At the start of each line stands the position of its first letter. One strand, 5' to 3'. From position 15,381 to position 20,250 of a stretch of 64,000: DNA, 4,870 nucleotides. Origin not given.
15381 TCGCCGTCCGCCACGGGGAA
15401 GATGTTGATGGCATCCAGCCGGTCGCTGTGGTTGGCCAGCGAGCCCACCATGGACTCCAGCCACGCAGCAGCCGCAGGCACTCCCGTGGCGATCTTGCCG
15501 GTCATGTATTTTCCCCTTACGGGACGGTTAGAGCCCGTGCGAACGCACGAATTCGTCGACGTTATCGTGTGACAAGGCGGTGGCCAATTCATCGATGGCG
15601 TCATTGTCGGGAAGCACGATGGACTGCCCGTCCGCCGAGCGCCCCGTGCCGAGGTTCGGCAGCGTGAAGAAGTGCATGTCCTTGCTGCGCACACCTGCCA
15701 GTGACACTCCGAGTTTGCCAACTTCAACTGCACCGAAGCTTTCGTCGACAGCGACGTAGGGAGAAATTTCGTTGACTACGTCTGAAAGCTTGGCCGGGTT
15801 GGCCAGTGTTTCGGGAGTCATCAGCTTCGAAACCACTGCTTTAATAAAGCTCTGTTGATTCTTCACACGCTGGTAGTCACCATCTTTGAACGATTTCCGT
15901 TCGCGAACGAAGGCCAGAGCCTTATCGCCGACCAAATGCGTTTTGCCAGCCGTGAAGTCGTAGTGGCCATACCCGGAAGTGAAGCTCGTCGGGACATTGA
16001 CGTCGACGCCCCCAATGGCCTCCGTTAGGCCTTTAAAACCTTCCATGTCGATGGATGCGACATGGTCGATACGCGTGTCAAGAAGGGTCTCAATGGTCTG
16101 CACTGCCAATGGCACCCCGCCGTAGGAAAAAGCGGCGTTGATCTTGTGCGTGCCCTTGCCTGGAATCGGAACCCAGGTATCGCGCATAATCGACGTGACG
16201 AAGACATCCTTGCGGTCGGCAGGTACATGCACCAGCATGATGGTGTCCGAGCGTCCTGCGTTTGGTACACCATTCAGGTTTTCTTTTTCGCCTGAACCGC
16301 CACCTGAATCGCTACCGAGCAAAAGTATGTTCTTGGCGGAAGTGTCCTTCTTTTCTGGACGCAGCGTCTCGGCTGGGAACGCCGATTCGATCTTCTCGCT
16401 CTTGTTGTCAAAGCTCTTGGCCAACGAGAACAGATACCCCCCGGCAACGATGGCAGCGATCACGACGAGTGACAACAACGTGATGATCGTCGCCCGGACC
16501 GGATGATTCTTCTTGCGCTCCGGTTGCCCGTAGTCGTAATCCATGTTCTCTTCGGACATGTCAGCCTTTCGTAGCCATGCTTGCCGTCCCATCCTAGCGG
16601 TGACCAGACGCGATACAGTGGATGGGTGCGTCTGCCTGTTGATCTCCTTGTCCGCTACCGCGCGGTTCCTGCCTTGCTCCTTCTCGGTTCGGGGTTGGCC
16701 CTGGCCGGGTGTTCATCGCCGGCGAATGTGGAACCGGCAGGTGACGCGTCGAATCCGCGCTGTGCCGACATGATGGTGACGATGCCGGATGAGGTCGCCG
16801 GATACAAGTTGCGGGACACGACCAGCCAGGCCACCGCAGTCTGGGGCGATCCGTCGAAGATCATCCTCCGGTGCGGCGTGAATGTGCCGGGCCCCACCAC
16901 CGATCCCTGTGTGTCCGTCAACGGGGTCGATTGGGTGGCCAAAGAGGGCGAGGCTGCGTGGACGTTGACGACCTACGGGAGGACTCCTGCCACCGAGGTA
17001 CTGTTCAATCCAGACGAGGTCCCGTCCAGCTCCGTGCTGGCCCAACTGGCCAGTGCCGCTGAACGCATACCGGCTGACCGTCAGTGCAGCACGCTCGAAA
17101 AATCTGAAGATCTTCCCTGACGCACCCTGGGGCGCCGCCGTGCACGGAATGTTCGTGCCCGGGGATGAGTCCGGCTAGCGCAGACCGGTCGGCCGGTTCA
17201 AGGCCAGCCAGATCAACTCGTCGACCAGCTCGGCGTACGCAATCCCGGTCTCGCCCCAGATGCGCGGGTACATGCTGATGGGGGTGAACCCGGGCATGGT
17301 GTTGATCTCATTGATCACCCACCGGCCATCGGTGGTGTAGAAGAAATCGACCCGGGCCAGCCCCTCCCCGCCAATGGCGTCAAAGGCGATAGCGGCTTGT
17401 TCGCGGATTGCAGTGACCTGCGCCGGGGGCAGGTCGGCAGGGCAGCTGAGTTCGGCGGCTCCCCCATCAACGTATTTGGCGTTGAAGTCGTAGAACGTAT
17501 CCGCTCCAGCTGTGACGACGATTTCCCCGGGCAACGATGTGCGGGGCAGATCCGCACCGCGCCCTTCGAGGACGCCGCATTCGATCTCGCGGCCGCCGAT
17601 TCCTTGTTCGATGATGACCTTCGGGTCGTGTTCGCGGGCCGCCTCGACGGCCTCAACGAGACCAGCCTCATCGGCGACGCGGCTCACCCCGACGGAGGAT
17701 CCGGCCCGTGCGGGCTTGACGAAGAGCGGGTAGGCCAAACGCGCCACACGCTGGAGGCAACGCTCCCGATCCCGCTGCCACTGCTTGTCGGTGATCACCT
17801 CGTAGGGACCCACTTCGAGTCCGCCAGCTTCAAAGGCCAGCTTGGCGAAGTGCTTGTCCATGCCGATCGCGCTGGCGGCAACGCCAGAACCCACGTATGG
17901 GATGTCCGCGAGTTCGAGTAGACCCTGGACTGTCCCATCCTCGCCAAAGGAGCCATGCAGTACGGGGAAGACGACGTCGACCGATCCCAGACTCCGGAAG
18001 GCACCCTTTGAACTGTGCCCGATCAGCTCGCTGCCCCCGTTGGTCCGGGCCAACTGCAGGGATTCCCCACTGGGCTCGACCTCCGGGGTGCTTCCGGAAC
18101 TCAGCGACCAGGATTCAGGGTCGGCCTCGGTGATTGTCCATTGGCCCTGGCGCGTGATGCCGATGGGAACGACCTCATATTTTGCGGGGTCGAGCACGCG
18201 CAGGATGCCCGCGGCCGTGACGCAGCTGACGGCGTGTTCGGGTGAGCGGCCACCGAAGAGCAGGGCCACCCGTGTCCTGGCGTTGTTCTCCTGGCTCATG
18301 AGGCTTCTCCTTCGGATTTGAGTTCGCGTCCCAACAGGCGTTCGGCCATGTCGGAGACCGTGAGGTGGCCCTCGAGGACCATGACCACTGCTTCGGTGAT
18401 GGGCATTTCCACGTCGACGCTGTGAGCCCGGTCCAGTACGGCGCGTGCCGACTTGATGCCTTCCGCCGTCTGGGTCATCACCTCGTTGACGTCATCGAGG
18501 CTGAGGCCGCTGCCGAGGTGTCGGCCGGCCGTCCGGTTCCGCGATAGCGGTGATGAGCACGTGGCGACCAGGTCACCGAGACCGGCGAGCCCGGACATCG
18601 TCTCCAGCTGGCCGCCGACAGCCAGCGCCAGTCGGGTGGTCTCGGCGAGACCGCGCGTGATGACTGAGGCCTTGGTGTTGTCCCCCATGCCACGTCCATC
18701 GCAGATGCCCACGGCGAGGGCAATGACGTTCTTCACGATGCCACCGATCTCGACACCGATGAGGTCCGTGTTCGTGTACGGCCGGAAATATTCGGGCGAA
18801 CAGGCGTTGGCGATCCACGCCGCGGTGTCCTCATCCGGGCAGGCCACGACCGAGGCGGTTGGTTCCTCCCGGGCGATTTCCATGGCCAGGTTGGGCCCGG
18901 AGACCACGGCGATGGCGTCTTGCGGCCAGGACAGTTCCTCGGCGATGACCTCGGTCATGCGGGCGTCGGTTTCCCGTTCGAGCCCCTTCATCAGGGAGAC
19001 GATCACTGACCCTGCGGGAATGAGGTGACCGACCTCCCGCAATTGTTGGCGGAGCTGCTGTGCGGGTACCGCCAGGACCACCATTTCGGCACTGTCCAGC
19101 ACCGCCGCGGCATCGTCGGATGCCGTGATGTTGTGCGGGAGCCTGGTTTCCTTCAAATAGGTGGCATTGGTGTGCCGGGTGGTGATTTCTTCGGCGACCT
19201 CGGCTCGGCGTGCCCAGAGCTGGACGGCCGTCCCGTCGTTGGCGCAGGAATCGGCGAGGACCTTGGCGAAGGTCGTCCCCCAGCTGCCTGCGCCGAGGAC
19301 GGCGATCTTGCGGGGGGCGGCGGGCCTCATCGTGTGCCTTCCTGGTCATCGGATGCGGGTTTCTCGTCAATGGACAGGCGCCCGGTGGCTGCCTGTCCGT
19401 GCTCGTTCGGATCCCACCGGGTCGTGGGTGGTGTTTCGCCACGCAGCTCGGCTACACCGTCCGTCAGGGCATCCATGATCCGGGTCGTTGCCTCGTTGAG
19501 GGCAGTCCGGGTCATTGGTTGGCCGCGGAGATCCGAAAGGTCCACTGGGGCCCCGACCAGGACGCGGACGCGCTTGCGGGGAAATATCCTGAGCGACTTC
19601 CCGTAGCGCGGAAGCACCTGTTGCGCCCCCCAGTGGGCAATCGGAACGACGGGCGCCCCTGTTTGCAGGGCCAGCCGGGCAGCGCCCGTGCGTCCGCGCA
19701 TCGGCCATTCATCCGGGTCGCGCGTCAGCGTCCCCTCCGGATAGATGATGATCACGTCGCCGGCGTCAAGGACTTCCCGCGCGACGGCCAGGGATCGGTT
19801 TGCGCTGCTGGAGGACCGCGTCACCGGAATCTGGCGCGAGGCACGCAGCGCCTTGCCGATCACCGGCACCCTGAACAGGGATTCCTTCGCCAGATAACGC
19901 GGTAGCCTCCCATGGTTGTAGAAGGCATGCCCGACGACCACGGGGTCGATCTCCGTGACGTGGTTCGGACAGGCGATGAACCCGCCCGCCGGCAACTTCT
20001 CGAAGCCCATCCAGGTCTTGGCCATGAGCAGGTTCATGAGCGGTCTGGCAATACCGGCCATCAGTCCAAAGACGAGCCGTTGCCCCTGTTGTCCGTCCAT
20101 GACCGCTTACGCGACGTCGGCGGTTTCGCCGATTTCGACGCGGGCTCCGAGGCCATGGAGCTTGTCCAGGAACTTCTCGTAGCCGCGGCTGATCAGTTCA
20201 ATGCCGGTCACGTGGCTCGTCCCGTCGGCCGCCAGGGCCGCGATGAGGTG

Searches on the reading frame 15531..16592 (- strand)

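Call 73: search_protein_families(library=pfam, proteins=[window:15531-16592:-], max_evalue=0.00001)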
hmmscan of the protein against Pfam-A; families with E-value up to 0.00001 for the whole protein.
window:15531-16592:- (354 aa): 1 family
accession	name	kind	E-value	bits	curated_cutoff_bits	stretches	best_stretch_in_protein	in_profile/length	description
PF03816.19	LytR_cpsA_psr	-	2.9e-46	157.8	24.6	1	114-257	1-148/150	LytR_cpsA_psr family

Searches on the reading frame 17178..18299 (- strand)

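Call 73: search_protein_families(library=pfam, proteins=[window:17178-18299:-], max_evalue=0.00001)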
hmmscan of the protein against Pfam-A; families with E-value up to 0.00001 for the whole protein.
window:17178-18299:- (374 aa): 3 families
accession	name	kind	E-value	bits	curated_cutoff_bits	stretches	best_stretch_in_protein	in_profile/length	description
PF07478.18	Dala_Dala_lig_C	-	2.1e-66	223.8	24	1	157-363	3-203/204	D-ala D-ala ligase C-terminus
PF01820.27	Dala_Dala_lig_N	-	6.1e-37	127.3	34.6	1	10-138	1-121/121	D-ala D-ala ligase N-terminus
PF02222.28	ATP-grasp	-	3.6e-08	33.7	27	1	156-333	3-160/179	ATP-grasp domain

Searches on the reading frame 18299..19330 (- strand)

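Call 73: search_protein_families(library=pfam, proteins=[window:18299-19330:-], max_evalue=0.00001)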
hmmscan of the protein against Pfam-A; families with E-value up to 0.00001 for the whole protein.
window:18299-19330:- (344 aa): 5 families
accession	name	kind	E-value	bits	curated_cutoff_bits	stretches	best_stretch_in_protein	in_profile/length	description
PF07479.19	NAD_Gly3P_dh_C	-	1.4e-50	171.6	25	1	189-329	1-141/142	NAD-dependent glycerol-3-phosphate dehydrogenase C-terminus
PF01210.29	NAD_Gly3P_dh_N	-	3.3e-50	170.6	23.1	1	8-169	1-157/158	NAD-dependent glycerol-3-phosphate dehydrogenase N-terminus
PF20618.3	GPD_NAD_C_bact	-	5.2e-20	72.2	27.6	1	249-315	1-66/66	Bacterial GPD, NAD-dependent C-terminal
PF02558.23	ApbA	-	1.2e-11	44.9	22.2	1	9-124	1-110/150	Ketopantoate reductase PanE/ApbA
PF03807.23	F420_oxidored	-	1.5e-07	32.3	21.6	1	8-115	1-93/94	NADP oxidoreductase coenzyme F420-dependent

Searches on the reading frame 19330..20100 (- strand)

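Call 73: search_protein_families(library=pfam, proteins=[window:19330-20100:-], max_evalue=0.00001)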
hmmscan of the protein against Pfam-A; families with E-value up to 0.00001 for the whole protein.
window:19330-20100:- (257 aa): 1 family
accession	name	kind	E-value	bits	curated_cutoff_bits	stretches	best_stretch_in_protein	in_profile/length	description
PF01553.26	Acyltransferase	-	7.1e-27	94.2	23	1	34-156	8-131/132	Acyltransferase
